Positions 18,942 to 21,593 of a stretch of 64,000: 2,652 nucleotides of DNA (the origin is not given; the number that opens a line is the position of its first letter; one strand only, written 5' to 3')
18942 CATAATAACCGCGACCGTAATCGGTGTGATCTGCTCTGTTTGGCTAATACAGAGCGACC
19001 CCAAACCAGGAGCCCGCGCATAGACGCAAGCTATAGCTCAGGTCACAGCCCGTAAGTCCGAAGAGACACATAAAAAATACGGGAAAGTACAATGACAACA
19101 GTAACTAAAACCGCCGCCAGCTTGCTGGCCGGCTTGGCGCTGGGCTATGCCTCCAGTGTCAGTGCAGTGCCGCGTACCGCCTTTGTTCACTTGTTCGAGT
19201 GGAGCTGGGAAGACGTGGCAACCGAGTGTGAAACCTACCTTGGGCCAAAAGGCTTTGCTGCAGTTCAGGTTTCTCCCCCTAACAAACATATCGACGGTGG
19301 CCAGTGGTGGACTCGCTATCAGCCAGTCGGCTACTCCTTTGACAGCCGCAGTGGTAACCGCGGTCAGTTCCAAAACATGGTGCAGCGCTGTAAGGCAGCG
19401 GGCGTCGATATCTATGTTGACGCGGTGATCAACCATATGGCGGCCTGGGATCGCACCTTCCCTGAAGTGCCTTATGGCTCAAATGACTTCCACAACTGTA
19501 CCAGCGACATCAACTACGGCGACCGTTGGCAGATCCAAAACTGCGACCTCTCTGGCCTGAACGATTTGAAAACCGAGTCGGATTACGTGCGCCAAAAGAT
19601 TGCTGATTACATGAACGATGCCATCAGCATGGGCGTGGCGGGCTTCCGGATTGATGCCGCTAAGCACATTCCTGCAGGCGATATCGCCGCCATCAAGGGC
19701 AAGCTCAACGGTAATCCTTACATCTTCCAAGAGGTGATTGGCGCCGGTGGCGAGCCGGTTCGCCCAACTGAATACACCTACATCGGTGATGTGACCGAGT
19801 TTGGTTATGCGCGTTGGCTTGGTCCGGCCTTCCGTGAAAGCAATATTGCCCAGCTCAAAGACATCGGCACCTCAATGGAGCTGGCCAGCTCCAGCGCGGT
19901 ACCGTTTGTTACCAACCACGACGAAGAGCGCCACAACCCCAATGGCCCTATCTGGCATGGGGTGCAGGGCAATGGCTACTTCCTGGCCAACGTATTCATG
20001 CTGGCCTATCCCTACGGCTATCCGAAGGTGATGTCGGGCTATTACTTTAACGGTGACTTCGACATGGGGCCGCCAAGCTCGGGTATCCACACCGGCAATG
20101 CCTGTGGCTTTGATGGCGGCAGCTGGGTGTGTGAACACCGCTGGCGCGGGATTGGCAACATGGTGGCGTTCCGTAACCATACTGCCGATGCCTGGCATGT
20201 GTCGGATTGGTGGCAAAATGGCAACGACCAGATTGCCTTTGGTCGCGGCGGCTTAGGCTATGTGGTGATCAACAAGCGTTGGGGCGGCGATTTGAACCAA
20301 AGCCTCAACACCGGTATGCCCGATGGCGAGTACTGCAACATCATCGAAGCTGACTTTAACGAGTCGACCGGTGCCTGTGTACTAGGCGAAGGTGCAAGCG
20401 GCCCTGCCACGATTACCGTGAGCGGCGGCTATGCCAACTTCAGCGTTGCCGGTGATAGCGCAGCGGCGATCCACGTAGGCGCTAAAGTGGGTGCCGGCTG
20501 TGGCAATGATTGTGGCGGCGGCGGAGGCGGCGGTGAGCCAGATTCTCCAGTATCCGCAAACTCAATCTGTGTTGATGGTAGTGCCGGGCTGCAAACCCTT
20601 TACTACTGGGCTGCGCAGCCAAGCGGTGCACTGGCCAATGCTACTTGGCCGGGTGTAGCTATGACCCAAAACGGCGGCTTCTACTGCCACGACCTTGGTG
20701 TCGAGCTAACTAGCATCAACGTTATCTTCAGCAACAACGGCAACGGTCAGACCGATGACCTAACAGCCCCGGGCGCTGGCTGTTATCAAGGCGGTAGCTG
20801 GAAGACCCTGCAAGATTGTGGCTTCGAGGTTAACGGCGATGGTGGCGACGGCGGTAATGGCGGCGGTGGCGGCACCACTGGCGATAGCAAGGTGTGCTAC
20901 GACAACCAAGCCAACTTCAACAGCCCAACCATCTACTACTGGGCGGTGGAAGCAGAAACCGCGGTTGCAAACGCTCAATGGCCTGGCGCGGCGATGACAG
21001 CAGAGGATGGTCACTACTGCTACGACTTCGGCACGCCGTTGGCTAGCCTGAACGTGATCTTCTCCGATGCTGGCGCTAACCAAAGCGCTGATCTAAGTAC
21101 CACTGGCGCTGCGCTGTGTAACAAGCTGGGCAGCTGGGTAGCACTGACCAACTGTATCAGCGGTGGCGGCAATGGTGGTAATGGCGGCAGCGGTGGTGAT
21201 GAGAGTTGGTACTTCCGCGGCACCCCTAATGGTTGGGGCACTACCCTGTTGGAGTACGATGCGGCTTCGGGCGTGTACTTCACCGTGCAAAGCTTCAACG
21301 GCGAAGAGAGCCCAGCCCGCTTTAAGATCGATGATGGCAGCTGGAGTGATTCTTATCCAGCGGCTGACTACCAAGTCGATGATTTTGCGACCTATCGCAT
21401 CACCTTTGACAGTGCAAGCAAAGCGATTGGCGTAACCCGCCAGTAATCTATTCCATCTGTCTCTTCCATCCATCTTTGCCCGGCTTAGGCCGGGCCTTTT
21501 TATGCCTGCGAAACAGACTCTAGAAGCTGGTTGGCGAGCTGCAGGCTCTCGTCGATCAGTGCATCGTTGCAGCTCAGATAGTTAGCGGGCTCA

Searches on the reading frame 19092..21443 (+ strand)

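Call 83: search_protein_families(library=pfam, proteins=[window:19092-21443:+], max_evalue=0.001)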
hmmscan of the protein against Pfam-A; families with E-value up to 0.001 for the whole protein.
window:19092-21443:+ (784 aa): 3 families
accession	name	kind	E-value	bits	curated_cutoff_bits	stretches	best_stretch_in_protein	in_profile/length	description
PF16738.10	CBM26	-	1.3e-32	112.2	28.1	2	601-669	1-69/70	Starch-binding module 26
PF00128.31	Alpha-amylase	-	6.7e-12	45.8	22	1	82-193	58-193/446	Alpha amylase, catalytic domain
PF02806.24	Alpha-amylase_C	-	1.4e-10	41.8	21.2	1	374-462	1-94/95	Alpha amylase, C-terminal all-beta domain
